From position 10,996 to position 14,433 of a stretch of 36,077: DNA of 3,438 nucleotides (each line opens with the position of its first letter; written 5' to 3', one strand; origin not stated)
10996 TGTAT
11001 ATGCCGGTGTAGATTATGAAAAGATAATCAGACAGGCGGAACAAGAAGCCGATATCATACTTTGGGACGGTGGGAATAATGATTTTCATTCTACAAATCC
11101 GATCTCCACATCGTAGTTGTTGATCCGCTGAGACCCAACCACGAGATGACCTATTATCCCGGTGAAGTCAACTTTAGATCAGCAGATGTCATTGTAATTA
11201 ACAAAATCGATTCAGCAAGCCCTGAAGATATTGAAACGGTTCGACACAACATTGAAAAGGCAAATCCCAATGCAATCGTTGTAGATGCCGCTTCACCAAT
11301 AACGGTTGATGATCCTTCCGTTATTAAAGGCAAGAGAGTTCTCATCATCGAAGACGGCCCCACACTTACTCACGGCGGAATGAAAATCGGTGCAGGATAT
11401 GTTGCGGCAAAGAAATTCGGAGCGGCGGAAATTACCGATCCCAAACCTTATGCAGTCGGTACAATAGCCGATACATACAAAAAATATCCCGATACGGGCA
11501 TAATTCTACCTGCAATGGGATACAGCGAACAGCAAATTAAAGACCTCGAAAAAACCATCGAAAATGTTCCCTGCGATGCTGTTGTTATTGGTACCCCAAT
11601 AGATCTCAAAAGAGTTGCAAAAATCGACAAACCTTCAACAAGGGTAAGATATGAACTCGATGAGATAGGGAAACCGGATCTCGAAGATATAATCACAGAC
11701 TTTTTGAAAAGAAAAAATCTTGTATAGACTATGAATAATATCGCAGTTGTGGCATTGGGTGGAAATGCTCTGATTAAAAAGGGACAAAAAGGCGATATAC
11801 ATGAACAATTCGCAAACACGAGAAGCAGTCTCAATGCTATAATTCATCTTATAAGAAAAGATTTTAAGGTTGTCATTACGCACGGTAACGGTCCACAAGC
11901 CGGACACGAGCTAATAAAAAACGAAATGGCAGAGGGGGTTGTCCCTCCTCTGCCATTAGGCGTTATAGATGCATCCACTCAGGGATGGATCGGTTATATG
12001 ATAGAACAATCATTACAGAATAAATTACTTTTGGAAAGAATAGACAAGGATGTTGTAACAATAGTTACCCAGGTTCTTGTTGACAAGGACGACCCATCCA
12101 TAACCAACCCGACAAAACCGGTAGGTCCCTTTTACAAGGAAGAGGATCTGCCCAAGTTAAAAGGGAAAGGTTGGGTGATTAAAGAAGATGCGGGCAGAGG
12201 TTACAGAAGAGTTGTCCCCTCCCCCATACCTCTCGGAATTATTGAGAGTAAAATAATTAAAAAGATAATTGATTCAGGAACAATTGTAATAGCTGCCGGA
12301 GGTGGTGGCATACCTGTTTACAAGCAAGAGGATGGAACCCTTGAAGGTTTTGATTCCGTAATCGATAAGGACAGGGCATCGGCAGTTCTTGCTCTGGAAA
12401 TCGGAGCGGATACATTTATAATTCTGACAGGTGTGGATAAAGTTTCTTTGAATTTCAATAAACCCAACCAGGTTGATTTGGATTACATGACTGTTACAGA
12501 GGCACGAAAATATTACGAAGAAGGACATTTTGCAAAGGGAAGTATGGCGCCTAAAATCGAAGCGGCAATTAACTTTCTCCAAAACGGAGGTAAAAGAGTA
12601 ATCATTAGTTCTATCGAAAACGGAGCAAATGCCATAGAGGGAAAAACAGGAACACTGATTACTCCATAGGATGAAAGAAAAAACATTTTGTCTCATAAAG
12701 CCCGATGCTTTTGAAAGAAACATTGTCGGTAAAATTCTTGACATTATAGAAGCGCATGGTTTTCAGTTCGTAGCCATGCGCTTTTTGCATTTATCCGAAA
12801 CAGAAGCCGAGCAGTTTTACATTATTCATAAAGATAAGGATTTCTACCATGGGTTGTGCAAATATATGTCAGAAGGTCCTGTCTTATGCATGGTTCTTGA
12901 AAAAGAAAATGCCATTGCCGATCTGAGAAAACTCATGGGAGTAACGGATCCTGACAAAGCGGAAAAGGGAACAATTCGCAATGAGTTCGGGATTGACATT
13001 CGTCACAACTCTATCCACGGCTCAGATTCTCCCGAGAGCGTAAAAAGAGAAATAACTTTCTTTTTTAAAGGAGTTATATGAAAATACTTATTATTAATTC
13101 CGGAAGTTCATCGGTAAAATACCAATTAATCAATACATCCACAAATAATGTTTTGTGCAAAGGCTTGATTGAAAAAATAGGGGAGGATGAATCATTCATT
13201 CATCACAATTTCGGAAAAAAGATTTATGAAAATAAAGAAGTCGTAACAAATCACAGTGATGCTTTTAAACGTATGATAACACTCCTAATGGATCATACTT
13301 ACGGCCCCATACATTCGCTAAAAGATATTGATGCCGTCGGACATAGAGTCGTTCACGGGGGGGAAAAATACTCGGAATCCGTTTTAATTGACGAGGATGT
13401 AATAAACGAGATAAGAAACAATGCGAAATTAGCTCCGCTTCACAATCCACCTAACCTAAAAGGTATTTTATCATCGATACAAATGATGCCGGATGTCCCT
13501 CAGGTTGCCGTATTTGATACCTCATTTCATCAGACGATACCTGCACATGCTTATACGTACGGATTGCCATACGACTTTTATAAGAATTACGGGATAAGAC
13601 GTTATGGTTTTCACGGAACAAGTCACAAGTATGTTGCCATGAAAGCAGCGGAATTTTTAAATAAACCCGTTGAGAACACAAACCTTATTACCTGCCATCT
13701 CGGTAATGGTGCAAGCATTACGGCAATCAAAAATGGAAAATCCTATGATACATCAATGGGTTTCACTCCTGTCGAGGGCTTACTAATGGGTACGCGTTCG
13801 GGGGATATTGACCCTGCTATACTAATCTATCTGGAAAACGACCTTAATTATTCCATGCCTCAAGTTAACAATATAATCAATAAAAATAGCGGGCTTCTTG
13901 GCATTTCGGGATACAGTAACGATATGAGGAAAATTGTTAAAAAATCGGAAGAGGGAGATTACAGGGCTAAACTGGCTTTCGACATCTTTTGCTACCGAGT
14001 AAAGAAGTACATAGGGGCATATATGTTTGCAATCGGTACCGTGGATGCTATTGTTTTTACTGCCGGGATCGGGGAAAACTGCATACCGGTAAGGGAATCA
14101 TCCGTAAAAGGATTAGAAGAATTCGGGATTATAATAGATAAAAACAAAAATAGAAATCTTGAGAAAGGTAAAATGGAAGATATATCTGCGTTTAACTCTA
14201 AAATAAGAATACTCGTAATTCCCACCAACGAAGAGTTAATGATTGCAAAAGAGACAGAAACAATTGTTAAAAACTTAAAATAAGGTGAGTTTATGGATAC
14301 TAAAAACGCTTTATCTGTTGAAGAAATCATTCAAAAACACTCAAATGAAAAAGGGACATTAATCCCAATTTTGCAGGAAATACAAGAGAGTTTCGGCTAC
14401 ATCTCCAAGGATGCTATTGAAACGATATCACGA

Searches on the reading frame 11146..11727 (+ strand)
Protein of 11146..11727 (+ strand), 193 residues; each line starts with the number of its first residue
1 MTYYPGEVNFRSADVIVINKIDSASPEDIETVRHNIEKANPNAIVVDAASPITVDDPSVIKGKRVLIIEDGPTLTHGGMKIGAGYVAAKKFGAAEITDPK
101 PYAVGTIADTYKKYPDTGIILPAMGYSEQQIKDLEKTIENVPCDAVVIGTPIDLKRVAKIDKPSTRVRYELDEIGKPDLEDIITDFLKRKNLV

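Call 26: search_protein_families(library=pfam, proteins=[window:11146-11727:+], max_evalue=0.0001)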
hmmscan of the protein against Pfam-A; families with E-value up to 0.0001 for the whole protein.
window:11146-11727:+ (193 aa): 0 families

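Call 49: search_protein_families(library=ncbifam, proteins=[window:11146-11727:+], max_evalue=0.01)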
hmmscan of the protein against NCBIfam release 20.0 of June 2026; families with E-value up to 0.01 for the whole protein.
window:11146-11727:+ (193 aa): 5 families
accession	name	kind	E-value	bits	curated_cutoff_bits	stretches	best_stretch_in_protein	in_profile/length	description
NF002999.0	PRK03767.1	equivalog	0.0021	17.9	141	0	67-110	126-170/200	NAD(P)H:quinone oxidoreductase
TIGR01755.1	flav_wrbA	equivalog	0.003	17.6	132.5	0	62-110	120-169/197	NAD(P)H:quinone oxidoreductase type IV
TIGR00073.1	hypB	equivalog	0.0058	16.1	121.2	0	9-47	154-194/217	hydrogenase nickel incorporation protein HypB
TIGR02475.1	CobW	equivalog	0.0087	15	332.1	0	10-60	172-221/342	cobalamin biosynthesis protein CobW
NF038288.1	chaper_GTP_ZigA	equivalog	0.0089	15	600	0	13-49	174-210/390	zinc metallochaperone GTPase ZigA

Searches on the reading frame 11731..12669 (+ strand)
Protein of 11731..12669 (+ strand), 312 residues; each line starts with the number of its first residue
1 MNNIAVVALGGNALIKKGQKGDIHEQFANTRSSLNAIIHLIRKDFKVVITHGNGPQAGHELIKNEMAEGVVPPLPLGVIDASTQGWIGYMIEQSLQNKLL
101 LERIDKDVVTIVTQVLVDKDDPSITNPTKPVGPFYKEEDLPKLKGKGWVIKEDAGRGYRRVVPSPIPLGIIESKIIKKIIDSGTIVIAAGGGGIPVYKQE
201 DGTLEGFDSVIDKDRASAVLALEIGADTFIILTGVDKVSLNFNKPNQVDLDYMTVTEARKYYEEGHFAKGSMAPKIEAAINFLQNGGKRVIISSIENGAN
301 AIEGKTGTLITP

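Call 3: search_protein_families(library=pfam, proteins=[window:11731-12669:+], max_evalue=0.01)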
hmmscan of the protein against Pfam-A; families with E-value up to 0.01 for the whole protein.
window:11731-12669:+ (312 aa): 1 family
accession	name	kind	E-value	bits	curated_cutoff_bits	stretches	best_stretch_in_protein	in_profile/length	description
PF00696.33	AA_kinase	-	7.2e-25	88.5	24.9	1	4-292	2-232/234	Amino acid kinase family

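Call 4: search_protein_families(library=ncbifam, proteins=[window:11731-12669:+], max_evalue=0.01)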
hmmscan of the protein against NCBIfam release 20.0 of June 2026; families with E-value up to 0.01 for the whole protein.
window:11731-12669:+ (312 aa): 10 families
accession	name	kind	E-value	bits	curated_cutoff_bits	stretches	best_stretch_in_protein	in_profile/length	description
TIGR00746.1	arcC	equivalog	5.6e-114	380.3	358.25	1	5-311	3-308/309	carbamate kinase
NF009007.0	PRK12352.1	subfamily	3.2e-112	374.5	266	1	1-311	1-314/316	carbamate kinase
NF009008.0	PRK12354.1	subfamily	1e-96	323.7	361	1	5-311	3-299/308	carbamate kinase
NF006926.0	PRK09411.1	equivalog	3.3e-68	230.1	416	1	5-311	4-296/297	carbamate kinase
TIGR00761.1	argB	equivalog_domain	9.7e-09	35.1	151.3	1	210-292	153-231/231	acetylglutamate kinase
NF010659.0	PRK14058.1-1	equivalog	2.8e-07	29.9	223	1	192-294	150-248/267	[LysW]-aminoadipate kinase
NF010661.0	PRK14058.1-3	equivalog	5.7e-07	28.9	251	1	173-302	141-263/283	acetylglutamate/acetylaminoadipate kinase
NF010662.0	PRK14058.1-4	equivalog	3.4e-05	23.2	194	1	171-310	136-261/264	[LysW]-aminoadipate/[LysW]-glutamate kinase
TIGR01092.1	P5CS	equivalog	8e-05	21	796.75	1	205-304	163-266/715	delta l-pyrroline-5-carboxylate synthetase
TIGR01027.1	proB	equivalog_domain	0.004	16.3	186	1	212-296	144-234/363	glutamate 5-kinase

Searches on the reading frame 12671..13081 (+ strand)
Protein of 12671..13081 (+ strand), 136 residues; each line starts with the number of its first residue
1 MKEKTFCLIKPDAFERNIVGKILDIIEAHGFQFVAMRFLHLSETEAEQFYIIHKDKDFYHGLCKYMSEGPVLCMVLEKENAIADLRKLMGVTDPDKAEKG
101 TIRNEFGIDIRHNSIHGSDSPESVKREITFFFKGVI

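Call 3: search_protein_families(library=pfam, proteins=[window:12671-13081:+], max_evalue=0.01)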
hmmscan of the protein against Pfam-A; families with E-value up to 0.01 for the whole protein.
window:12671-13081:+ (136 aa): 2 families
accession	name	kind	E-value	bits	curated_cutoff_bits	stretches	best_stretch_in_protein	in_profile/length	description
PF00334.24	NDK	-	9.6e-53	178.1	27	1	3-133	1-131/135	Nucleoside diphosphate kinase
PF18061.6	CRISPR_Cas9_WED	-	0.0044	17.6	27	1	17-68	25-72/131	CRISPR-Cas9 WED domain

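Call 4: search_protein_families(library=ncbifam, proteins=[window:12671-13081:+], max_evalue=0.01)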
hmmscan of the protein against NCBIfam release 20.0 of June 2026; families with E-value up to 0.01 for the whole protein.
window:12671-13081:+ (136 aa): 6 families
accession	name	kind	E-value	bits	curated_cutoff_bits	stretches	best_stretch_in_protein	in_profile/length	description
NF001908.0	PRK00668.1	equivalog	8.7e-54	181.1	155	1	2-133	3-134/141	nucleoside-diphosphate kinase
NF011116.0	PRK14545.1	equivalog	3.9e-44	150.2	217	1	3-134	4-135/139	nucleoside-diphosphate kinase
NF011112.0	PRK14540.1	equivalog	7.6e-43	145.6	202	1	1-133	1-133/135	nucleoside-diphosphate kinase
NF011114.0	PRK14542.1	equivalog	1.3e-40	138.3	250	1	3-134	2-133/137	nucleoside-diphosphate kinase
NF011113.0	PRK14541.1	equivalog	7.9e-39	132.9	255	1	3-133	2-132/140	nucleoside-diphosphate kinase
NF011115.0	PRK14543.1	equivalog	1.4e-17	64.1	287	1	3-133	6-151/169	nucleoside-diphosphate kinase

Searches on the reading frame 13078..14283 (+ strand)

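Call 3: search_protein_families(library=pfam, proteins=[window:13078-14283:+], max_evalue=0.01)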
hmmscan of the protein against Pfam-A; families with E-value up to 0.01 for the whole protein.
window:13078-14283:+ (401 aa): 1 family
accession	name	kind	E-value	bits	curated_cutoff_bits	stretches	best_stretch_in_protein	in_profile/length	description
PF00871.23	Acetate_kinase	-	3.6e-158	526.8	22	1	2-391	1-392/392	Acetokinase family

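Call 4: search_protein_families(library=ncbifam, proteins=[window:13078-14283:+], max_evalue=0.01)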
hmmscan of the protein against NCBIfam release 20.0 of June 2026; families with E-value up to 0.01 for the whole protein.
window:13078-14283:+ (401 aa): 8 families
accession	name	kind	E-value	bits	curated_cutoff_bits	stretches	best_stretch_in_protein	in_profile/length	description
TIGR00016.1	ackA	subfamily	2.1e-160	533.9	293.4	1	1-394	4-401/405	acetate/propionate family kinase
NF009063.0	PRK12397.1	equivalog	9e-135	449.4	659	1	2-394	4-390/404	acetate/propionate family kinase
NF009045.0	PRK12379.1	equivalog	1.7e-129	432.1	580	1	3-395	7-391/402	propionate kinase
NF009099.0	PRK12440.1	equivalog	5e-126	420.9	693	1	3-393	6-393/397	acetate/propionate family kinase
NF005520.0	PRK07157.1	equivalog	1.1e-124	416.6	561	1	1-397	3-398/400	acetate kinase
NF005462.0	PRK07058.1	equivalog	6.2e-90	302.1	486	1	3-399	6-392/396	acetate/propionate family kinase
NF002834.0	PRK03011.1-5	subfamily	1.1e-29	103.7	222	1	174-334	150-309/357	butyrate kinase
TIGR02707.1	butyr_kinase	equivalog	1.7e-25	89.8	289.1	1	60-334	45-306/351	butyrate kinase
